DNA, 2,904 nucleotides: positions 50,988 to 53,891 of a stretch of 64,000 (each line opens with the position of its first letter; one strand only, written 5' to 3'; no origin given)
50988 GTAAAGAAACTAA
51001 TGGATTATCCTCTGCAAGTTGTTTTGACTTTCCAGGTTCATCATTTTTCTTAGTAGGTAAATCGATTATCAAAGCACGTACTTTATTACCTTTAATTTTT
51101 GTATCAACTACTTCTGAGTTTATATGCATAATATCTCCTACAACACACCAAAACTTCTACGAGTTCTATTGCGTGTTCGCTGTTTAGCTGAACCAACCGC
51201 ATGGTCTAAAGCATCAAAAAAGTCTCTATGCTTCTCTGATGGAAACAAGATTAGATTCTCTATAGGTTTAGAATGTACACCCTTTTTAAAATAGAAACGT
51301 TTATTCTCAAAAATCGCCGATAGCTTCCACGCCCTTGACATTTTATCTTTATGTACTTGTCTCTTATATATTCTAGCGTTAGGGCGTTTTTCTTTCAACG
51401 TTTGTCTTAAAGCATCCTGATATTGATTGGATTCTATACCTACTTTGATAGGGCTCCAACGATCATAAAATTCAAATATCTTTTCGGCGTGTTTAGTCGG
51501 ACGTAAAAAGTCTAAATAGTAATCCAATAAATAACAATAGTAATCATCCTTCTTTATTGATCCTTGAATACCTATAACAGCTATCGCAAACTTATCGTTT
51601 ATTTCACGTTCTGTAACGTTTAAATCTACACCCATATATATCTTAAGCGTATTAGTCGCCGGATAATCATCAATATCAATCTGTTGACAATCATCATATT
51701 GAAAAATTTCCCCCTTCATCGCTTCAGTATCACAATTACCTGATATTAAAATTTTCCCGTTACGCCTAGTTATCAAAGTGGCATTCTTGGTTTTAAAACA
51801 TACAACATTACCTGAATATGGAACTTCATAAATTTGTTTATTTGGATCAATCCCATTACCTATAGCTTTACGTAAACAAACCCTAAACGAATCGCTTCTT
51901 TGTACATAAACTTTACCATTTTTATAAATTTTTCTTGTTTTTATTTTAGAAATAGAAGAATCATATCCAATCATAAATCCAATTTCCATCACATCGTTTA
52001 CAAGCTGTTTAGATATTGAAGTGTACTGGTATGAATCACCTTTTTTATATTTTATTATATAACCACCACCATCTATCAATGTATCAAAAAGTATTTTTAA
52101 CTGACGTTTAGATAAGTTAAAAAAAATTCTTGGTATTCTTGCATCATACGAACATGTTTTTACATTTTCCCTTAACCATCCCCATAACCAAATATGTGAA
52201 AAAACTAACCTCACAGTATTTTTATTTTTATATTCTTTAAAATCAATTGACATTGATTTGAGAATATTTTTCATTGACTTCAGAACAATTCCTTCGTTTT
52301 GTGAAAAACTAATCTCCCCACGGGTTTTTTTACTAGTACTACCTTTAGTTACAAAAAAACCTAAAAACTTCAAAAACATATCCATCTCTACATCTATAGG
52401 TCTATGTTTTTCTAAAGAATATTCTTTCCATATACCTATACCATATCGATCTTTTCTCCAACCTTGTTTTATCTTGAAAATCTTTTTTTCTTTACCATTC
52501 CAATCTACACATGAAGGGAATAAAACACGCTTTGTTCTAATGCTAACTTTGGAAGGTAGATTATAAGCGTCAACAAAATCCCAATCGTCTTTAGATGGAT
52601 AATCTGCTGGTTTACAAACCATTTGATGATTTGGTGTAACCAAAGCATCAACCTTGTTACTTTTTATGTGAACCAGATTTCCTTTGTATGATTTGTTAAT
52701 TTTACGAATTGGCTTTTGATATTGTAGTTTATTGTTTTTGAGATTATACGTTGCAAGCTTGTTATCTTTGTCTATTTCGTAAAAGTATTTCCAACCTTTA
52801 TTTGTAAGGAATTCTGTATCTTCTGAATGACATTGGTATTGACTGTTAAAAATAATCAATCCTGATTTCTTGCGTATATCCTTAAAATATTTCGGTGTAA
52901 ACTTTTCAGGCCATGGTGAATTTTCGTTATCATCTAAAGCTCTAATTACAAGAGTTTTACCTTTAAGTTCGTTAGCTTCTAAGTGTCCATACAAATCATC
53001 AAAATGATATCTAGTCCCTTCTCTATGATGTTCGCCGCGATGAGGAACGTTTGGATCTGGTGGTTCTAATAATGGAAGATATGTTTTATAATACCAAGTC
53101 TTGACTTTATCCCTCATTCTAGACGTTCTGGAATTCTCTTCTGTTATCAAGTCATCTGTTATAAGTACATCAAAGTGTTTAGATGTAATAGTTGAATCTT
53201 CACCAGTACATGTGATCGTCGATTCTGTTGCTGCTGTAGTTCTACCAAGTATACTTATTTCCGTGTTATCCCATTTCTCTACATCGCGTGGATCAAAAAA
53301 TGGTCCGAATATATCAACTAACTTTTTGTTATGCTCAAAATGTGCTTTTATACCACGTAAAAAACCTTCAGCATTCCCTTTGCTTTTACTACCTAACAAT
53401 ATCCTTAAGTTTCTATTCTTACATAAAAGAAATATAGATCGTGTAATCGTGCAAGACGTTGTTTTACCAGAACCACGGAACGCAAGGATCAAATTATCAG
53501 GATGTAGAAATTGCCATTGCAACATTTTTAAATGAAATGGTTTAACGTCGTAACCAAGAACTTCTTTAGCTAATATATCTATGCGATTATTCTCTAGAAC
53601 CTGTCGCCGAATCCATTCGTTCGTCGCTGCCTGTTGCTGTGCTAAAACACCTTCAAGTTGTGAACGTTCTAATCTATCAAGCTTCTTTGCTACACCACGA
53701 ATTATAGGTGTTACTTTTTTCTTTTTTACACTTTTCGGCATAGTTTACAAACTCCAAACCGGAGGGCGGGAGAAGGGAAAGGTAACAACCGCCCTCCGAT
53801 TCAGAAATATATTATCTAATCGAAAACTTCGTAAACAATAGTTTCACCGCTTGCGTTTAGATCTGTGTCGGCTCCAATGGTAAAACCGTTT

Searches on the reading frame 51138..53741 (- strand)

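Call 34: search_protein_families(library=phrogs, proteins=[window:51138-53741:-], max_evalue=0.00001)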
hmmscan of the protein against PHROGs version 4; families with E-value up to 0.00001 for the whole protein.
window:51138-53741:- (867 aa): 4 families
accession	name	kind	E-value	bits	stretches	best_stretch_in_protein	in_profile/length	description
phrog_38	-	head and packaging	6.5e-62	211.3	2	65-306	289-520/760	terminase large subunit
phrog_85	-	DNA, RNA and nucleotide metabolism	1.2e-11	44.9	1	297-376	82-160/866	thymidylate synthase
phrog_4758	-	head and packaging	7.9e-10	39.5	1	84-231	61-200/243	terminase large subunit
phrog_5573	-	head and packaging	5.9e-08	33.4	0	697-861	78-243/250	terminase large subunit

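Call 77: search_protein_families(library=pfam, proteins=[window:51138-53741:-], max_evalue=0.0001)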
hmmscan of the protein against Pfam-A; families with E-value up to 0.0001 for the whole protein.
window:51138-53741:- (867 aa): 2 families
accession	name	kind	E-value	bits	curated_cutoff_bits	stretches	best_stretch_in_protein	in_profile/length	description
PF17289.8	Terminase_6C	-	4.1e-10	40.3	22.6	1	703-849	1-152/155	Terminase RNaseH-like domain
PF14528.11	LAGLIDADG_3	-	4e-06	27.4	22.5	0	554-622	9-77/82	LAGLIDADG-like domain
